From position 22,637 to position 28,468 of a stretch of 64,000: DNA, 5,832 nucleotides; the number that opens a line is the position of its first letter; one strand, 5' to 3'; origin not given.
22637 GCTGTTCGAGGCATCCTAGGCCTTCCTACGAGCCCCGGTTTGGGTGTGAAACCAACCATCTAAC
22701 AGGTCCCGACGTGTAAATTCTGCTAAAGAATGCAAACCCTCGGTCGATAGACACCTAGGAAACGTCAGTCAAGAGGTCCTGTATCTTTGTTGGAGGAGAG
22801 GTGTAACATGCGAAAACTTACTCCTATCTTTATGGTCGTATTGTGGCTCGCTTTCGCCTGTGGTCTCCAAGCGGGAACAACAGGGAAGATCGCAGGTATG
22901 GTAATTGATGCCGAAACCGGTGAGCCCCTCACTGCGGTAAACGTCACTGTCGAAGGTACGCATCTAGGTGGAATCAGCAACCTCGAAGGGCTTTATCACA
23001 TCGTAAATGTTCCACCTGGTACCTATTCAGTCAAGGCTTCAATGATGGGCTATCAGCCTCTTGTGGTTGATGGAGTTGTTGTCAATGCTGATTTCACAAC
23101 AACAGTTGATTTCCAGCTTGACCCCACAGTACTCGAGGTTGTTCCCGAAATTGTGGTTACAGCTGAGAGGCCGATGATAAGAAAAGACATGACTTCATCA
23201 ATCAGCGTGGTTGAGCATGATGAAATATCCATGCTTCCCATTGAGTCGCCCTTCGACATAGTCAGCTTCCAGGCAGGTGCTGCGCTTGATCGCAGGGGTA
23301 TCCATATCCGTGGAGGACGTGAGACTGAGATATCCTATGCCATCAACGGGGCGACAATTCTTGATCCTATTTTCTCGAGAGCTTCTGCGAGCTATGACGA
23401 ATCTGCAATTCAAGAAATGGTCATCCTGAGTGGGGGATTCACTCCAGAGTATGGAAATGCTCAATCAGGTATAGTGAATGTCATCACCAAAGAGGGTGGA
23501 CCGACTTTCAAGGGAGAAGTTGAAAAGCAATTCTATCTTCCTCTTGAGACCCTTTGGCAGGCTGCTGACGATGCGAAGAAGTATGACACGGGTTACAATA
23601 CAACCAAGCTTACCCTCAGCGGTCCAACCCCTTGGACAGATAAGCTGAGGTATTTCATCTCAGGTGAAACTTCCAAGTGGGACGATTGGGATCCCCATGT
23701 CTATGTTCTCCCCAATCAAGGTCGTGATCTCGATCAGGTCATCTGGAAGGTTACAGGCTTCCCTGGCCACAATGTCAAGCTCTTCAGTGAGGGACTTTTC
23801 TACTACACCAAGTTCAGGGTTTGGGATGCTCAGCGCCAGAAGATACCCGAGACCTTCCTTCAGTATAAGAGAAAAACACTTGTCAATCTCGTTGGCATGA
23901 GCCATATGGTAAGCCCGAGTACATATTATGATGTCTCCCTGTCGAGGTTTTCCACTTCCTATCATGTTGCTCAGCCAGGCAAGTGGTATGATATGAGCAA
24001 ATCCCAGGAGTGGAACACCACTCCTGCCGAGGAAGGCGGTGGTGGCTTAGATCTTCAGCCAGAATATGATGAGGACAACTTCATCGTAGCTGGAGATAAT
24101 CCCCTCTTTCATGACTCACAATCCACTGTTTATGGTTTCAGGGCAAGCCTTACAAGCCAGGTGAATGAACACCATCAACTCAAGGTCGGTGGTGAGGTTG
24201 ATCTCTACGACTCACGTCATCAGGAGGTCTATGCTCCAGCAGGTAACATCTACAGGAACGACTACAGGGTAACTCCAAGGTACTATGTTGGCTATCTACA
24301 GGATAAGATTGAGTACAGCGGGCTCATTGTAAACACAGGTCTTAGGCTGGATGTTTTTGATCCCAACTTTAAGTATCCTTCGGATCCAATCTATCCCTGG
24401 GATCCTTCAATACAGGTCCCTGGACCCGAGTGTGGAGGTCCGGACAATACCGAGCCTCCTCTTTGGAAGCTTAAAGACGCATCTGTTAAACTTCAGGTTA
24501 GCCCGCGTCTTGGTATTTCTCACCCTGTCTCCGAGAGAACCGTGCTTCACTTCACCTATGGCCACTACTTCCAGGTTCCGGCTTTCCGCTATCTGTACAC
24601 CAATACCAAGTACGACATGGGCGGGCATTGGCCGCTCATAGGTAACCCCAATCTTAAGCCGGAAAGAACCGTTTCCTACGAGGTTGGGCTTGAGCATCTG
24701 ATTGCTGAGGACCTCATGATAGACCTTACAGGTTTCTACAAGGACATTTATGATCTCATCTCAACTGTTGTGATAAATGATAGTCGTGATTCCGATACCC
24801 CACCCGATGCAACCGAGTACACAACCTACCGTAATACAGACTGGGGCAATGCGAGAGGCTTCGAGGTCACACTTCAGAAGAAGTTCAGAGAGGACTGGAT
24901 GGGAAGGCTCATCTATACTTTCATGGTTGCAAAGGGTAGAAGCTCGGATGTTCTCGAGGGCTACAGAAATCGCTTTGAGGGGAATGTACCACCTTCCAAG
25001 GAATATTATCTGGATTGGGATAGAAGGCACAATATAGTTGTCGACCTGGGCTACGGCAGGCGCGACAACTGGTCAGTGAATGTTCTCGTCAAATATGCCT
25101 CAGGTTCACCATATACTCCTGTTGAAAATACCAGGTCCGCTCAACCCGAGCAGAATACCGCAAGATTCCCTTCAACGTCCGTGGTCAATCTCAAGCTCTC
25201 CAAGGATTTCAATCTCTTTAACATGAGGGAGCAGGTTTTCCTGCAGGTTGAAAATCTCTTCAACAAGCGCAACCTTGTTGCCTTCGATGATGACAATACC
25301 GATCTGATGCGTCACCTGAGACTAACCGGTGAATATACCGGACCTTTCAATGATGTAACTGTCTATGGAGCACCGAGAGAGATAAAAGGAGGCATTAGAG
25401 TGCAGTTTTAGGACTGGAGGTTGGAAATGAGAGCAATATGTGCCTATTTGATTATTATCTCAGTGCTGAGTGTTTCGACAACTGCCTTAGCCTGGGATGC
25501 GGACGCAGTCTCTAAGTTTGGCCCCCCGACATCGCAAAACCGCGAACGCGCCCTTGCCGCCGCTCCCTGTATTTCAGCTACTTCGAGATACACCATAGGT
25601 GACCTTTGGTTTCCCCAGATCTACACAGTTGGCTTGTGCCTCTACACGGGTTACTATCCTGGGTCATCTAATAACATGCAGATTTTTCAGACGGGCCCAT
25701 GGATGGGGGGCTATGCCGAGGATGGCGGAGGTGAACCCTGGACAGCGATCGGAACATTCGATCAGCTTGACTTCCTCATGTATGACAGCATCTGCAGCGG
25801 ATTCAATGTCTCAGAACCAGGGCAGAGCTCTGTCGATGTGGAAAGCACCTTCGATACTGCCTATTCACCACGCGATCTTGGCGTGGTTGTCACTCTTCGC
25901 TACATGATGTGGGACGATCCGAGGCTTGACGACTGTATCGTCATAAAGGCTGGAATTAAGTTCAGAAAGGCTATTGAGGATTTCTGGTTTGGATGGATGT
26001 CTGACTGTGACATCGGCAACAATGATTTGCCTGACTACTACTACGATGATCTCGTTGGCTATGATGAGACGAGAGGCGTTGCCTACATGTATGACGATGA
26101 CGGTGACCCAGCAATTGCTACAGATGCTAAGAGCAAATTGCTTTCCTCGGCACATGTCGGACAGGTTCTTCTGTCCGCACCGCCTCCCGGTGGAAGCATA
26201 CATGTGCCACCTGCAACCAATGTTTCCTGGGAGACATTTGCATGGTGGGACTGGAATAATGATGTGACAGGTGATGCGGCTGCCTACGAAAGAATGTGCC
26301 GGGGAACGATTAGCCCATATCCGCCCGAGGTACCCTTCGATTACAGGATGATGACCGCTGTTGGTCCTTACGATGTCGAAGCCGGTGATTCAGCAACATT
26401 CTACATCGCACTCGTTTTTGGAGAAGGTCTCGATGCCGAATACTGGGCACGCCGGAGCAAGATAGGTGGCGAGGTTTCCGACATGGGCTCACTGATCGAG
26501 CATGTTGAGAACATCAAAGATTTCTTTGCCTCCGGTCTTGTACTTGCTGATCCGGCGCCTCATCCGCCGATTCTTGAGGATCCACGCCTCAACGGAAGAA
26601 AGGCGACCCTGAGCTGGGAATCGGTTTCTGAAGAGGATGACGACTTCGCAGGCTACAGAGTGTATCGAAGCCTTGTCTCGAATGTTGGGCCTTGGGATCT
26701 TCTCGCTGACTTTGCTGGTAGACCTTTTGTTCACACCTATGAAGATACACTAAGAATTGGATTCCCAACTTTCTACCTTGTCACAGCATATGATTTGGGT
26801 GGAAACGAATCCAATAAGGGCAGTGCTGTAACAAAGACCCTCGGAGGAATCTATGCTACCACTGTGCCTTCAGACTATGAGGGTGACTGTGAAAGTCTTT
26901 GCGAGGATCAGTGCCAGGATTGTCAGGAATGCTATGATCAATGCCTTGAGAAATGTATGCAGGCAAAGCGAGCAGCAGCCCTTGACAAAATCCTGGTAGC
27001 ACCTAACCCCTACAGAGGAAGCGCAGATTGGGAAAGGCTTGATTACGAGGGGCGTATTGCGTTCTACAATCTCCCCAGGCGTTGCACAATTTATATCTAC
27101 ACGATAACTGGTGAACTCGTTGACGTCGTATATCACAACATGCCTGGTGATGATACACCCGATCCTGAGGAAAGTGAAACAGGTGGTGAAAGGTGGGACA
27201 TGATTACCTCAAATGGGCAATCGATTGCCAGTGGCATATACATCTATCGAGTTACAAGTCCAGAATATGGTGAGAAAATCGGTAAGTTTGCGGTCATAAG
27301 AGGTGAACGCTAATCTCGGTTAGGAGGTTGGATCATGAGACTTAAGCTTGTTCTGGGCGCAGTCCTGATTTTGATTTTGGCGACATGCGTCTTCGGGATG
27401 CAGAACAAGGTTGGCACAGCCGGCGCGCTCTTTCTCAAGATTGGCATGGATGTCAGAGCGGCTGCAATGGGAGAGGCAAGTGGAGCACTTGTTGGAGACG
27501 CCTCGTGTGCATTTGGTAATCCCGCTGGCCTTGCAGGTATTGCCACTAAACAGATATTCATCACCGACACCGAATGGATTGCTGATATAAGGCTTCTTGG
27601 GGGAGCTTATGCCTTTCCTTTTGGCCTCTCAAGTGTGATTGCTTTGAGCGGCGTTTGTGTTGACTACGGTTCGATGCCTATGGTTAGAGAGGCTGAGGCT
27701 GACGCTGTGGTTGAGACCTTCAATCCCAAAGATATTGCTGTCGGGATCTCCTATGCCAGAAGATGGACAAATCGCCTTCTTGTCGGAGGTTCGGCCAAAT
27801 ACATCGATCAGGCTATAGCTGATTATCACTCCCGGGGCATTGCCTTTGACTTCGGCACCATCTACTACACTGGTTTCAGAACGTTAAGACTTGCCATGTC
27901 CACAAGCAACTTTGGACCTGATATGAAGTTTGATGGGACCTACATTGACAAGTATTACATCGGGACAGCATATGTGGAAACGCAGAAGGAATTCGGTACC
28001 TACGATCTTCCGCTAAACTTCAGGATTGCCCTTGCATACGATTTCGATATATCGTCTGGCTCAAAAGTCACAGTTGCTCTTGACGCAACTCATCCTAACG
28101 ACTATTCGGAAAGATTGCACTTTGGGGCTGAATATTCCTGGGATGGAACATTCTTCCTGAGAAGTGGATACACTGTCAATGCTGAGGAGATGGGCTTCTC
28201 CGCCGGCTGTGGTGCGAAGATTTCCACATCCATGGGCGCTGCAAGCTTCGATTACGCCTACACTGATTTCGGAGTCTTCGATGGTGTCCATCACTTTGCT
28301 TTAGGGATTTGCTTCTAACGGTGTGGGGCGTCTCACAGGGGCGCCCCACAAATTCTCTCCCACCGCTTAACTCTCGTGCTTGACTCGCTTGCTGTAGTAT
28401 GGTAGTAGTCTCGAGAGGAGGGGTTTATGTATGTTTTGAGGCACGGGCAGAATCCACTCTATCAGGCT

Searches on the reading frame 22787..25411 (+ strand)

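Call 11: search_protein_families(library=pfam, proteins=[window:22787-25411:+], max_evalue=0.001)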
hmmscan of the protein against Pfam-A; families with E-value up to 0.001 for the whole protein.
window:22787-25411:+ (874 aa): 6 families
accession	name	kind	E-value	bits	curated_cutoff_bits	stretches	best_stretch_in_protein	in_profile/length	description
PF00593.30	TonB_dep_Rec_b-barrel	-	1.7e-33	117.6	27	1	404-824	72-436/436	TonB dependent receptor-like, beta-barrel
PF13620.12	CarboxypepD_reg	-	2.4e-16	60.3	32.3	1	35-111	2-81/82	Carboxypeptidase regulatory-like domain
PF13715.12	CarbopepD_reg_2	-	1.9e-15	57.1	32.2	1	35-117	1-82/88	CarboxypepD_reg-like domain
PF25183.1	OMP_b-brl_4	-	1.1e-10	41.1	30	1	493-710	361-554/838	Outer membrane beta barrel domain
PF14905.12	OMP_b-brl_3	-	2.4e-10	40.5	27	1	443-829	51-378/408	Outer membrane protein beta-barrel family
PF07715.20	Plug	-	0.0004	21.3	23.9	1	133-228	3-105/107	TonB-dependent Receptor Plug Domain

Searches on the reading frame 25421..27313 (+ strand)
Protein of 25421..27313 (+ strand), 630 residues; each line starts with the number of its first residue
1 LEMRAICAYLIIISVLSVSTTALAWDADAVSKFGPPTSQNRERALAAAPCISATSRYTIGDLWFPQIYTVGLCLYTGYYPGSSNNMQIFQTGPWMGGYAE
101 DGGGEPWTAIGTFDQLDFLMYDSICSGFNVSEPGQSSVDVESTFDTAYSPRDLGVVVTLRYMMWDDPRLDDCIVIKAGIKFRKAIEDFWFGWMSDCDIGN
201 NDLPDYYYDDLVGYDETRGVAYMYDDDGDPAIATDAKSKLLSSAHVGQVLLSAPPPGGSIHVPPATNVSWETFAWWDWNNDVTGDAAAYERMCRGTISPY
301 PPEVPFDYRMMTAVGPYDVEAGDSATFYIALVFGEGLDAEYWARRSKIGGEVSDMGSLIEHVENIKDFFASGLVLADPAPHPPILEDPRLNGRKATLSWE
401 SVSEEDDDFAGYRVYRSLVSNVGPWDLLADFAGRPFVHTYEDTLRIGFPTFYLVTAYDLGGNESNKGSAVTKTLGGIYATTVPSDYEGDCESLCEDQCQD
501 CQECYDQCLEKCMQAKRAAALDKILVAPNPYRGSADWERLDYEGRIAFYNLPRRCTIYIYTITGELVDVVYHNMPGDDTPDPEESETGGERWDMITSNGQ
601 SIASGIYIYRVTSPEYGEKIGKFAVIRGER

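Call 11: search_protein_families(library=pfam, proteins=[window:25421-27313:+], max_evalue=0.001)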
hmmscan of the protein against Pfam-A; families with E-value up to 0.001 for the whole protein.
window:25421-27313:+ (630 aa): 0 families

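Call 68: search_protein_families(library=ncbifam, proteins=[window:25421-27313:+], max_evalue=0.00001)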
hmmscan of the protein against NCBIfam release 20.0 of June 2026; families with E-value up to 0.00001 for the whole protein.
window:25421-27313:+ (630 aa): 1 family
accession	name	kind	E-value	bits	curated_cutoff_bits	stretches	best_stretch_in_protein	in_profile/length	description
NF052228.1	T9SS_PorZ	equivalog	7.4e-06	24.7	260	1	518-626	667-756/757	type IX secretion system anionic LPS delivery protein PorZ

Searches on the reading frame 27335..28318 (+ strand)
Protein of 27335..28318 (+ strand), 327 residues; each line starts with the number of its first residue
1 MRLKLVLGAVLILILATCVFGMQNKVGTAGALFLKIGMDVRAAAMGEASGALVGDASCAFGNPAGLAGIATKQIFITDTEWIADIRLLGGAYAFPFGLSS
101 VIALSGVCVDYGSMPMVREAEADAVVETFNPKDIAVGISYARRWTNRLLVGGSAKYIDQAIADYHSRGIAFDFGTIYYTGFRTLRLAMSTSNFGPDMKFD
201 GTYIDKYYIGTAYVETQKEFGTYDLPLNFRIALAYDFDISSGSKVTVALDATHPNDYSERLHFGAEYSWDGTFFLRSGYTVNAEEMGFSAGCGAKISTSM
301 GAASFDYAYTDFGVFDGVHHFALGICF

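Call 11: search_protein_families(library=pfam, proteins=[window:27335-28318:+], max_evalue=0.001)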
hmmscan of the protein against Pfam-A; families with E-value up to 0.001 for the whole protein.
window:27335-28318:+ (327 aa): 1 family
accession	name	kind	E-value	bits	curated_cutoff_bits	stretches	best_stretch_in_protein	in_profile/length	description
PF19572.5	PorV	-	6.3e-09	36.2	27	1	23-250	5-232/243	Type IX secretion system protein PorV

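Call 68: search_protein_families(library=ncbifam, proteins=[window:27335-28318:+], max_evalue=0.00001)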
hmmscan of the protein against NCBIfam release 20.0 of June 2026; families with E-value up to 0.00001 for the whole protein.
window:27335-28318:+ (327 aa): 4 families
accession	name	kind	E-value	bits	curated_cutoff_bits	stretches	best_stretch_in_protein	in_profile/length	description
NF033709.1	PorV_fam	subfamily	3.1e-56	191.3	90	1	29-325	2-324/326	PorV/PorQ family protein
NF033711.1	T9SS_PorQ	equivalog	1.5e-30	106.4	220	1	11-325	6-333/335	type IX secretion system protein PorQ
NF033710.1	T9SS_OM_PorV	equivalog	3.9e-18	65.8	250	1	23-252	18-246/367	type IX secretion system outer membrane channel protein PorV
NF052325.1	PorVQ2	equivalog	1.3e-14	53.9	325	1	24-180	20-187/354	putative type IX sorting system protein PorV2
